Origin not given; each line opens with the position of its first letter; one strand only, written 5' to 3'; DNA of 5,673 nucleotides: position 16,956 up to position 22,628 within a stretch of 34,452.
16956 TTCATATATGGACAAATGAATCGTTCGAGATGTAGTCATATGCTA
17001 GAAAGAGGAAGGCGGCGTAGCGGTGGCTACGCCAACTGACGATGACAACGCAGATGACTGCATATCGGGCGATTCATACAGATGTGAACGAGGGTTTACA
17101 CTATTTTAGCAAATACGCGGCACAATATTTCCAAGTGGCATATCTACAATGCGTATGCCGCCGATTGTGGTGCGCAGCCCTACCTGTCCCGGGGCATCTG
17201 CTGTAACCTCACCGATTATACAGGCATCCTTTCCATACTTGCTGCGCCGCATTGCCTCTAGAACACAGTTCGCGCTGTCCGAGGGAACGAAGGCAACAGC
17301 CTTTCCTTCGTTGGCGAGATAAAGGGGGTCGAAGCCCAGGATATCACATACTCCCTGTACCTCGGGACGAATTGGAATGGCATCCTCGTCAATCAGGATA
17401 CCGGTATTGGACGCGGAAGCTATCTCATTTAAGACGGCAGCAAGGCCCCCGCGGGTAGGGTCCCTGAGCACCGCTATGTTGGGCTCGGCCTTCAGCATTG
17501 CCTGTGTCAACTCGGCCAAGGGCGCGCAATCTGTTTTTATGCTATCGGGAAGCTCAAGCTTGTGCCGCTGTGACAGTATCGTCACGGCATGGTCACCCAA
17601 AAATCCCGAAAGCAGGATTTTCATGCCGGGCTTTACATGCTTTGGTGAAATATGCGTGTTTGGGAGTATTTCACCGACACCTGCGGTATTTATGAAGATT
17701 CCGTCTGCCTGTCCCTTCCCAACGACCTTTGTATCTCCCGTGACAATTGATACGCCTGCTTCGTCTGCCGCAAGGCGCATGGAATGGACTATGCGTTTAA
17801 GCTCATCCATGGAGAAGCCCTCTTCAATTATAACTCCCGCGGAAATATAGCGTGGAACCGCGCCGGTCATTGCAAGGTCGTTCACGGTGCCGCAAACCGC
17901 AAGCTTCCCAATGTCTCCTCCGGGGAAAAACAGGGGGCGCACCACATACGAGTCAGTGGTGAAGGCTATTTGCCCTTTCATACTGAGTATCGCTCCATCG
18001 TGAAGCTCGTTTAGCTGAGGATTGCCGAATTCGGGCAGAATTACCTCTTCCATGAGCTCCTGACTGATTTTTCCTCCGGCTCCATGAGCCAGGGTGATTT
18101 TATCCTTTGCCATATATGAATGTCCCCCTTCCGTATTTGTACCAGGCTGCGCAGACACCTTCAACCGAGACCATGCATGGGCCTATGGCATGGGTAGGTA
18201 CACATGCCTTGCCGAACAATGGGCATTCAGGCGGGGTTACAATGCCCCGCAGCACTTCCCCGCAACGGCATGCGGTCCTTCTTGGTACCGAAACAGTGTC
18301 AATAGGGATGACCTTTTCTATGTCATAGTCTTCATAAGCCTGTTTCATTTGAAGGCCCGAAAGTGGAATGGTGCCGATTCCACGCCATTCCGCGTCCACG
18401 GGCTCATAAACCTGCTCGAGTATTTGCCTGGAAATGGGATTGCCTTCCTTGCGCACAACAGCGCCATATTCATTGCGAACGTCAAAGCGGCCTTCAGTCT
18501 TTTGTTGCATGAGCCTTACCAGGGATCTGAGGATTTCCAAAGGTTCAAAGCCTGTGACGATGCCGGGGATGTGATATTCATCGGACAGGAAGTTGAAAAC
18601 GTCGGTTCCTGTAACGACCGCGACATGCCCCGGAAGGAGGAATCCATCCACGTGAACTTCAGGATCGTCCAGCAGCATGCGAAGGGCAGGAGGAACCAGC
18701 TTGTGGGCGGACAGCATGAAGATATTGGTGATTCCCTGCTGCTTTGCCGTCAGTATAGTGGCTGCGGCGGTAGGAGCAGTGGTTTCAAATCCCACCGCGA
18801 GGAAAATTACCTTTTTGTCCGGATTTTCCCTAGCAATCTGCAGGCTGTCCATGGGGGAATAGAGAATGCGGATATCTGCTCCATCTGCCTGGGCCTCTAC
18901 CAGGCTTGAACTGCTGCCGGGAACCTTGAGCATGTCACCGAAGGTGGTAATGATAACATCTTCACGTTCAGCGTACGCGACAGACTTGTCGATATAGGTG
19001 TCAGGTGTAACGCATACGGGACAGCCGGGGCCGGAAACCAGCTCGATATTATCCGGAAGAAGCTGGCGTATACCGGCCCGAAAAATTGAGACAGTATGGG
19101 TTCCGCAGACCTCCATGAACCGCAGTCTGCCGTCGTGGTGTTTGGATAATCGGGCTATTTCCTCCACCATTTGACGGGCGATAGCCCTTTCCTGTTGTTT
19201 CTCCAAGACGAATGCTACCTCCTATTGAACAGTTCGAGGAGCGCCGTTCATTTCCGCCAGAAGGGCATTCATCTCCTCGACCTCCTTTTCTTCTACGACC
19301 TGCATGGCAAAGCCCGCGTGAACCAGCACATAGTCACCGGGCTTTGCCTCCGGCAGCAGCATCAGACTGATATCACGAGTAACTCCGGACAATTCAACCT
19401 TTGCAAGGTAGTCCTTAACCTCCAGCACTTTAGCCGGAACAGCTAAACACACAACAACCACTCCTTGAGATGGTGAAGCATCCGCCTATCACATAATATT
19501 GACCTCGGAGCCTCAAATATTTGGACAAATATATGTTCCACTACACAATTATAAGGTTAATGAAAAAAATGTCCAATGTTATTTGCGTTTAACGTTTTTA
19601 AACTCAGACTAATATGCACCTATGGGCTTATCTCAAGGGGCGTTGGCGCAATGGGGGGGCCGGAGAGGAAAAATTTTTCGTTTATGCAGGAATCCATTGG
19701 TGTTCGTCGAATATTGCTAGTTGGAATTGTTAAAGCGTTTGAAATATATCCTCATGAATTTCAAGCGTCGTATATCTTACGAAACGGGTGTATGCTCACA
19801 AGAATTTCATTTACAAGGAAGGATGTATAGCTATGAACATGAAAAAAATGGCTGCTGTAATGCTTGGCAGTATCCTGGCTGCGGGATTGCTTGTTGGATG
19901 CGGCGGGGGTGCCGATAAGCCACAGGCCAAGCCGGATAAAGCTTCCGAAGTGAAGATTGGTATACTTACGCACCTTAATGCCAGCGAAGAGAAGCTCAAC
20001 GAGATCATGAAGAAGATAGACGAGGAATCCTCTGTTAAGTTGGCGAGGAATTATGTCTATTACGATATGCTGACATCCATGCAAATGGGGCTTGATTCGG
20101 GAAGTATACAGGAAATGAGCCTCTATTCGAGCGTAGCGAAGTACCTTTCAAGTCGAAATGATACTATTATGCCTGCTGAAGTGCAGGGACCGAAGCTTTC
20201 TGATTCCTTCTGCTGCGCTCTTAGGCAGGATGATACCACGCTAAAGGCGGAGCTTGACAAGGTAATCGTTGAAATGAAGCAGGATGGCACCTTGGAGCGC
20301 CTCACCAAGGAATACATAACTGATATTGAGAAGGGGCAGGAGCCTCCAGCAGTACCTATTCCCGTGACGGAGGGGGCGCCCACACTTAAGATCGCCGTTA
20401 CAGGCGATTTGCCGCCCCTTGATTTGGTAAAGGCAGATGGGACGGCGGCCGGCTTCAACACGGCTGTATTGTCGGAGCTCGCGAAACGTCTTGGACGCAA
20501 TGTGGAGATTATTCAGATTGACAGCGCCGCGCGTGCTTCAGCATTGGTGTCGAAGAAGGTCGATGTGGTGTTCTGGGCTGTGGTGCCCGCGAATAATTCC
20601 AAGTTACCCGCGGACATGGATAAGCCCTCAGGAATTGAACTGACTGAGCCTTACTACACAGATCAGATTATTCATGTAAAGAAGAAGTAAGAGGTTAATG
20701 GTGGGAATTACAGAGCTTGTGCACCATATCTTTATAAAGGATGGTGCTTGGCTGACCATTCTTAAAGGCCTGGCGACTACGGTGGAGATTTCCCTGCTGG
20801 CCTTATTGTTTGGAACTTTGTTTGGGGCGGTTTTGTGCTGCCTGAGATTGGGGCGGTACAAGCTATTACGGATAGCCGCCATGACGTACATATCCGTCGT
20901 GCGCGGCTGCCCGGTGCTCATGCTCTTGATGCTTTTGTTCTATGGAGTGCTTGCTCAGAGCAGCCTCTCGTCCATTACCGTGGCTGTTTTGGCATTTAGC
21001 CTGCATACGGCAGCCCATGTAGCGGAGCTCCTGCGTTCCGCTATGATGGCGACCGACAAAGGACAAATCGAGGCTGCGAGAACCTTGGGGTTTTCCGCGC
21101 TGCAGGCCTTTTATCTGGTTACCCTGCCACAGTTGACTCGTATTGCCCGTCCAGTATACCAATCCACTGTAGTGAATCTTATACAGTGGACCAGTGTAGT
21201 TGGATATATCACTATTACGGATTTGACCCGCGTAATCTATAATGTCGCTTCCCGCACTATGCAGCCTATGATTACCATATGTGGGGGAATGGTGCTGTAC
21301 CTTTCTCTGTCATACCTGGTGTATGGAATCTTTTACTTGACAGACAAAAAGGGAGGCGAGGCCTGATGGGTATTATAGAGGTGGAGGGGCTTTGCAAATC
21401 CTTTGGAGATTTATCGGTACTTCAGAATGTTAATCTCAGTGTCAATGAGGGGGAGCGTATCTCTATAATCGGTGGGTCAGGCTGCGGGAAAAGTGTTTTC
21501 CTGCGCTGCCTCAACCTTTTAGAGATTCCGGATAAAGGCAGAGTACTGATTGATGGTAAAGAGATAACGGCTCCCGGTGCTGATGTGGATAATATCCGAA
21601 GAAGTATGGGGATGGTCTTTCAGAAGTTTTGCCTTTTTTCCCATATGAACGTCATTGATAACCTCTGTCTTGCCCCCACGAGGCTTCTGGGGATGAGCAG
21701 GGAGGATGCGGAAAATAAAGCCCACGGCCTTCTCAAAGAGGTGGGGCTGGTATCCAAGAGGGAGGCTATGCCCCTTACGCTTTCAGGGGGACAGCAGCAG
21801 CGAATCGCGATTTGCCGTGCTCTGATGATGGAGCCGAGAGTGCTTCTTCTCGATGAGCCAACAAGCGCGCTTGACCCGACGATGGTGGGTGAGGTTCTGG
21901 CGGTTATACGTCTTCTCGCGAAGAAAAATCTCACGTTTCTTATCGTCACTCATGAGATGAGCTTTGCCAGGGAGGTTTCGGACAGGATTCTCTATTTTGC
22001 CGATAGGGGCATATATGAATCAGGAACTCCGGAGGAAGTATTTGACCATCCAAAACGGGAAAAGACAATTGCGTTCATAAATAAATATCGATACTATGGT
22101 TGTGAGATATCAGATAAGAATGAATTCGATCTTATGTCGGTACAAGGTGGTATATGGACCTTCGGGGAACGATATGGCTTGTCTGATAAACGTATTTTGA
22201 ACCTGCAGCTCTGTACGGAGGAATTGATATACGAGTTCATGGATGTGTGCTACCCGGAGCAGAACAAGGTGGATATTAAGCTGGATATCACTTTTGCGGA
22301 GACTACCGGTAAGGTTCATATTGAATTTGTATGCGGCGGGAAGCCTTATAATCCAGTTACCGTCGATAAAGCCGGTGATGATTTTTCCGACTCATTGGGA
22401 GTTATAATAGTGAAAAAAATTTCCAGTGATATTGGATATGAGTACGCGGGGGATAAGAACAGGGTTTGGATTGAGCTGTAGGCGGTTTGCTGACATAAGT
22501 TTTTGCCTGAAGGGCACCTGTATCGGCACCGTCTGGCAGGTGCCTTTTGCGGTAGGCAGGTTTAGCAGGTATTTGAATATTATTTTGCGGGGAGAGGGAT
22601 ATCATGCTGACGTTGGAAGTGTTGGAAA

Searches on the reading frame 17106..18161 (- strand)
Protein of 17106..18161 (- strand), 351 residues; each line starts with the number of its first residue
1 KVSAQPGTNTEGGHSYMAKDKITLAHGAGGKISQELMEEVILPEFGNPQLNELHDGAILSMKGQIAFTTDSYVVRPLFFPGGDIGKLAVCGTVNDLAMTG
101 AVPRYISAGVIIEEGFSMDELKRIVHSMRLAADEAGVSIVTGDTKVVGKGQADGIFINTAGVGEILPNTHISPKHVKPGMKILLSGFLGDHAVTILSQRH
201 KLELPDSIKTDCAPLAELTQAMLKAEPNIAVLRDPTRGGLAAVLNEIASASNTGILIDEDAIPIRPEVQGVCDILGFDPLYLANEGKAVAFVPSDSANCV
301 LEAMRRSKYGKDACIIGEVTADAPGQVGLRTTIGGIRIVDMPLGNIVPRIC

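Call 74: search_protein_families(library=pfam, proteins=[window:17106-18161:-], max_evalue=0.00001)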
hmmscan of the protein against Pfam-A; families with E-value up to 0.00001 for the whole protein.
window:17106-18161:- (351 aa): 2 families
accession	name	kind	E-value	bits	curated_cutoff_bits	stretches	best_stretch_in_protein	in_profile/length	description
PF02769.27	AIRS_C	-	1.5e-24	87.3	23.1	1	177-325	1-151/156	AIR synthase related protein, C-terminal domain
PF00586.29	AIRS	-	3.3e-22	79.5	24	1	55-165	3-112/112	AIR synthase related protein, N-terminal domain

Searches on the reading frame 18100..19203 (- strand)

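Call 74: search_protein_families(library=pfam, proteins=[window:18100-19203:-], max_evalue=0.00001)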
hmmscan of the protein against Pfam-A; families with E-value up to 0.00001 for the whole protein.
window:18100-19203:- (367 aa): 1 family
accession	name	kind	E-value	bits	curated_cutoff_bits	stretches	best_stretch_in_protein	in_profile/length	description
PF01924.21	HypD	-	9.8e-150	498.9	25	1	8-358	2-351/351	Hydrogenase formation hypA family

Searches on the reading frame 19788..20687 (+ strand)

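Call 74: search_protein_families(library=pfam, proteins=[window:19788-20687:+], max_evalue=0.00001)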
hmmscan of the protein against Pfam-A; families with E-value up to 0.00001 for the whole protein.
window:19788-20687:+ (300 aa): 1 family
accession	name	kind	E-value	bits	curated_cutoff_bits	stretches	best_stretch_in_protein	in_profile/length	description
PF00497.25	SBP_bac_3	-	1.4e-18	67.4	26.4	1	200-299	1-92/132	Bacterial extracellular solute-binding proteins, family 3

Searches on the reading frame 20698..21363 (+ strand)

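Call 74: search_protein_families(library=pfam, proteins=[window:20698-21363:+], max_evalue=0.00001)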
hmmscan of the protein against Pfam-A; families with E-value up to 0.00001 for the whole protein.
window:20698-21363:+ (222 aa): 1 family
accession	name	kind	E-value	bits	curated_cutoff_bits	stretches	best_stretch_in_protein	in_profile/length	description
PF00528.27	BPD_transp_1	-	1.5e-13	51.4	26.4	1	40-212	6-170/184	Binding-protein-dependent transport system inner membrane component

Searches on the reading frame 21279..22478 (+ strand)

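Call 74: search_protein_families(library=pfam, proteins=[window:21279-22478:+], max_evalue=0.00001)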
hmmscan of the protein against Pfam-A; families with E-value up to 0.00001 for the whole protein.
window:21279-22478:+ (400 aa): 3 families
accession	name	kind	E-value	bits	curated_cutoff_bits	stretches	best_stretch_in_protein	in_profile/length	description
PF00005.33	ABC_tran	-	2.3e-36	125.8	25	1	48-196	1-137/137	ABC transporter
PF13304.12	AAA_21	-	1.4e-08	35.6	27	0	176-226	249-299/304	AAA domain, putative AbiEii toxin, Type IV TA system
PF13581.12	HATPase_c_2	-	5.5e-06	26.9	27.4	1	295-398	18-125/127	Histidine kinase-like ATPase domain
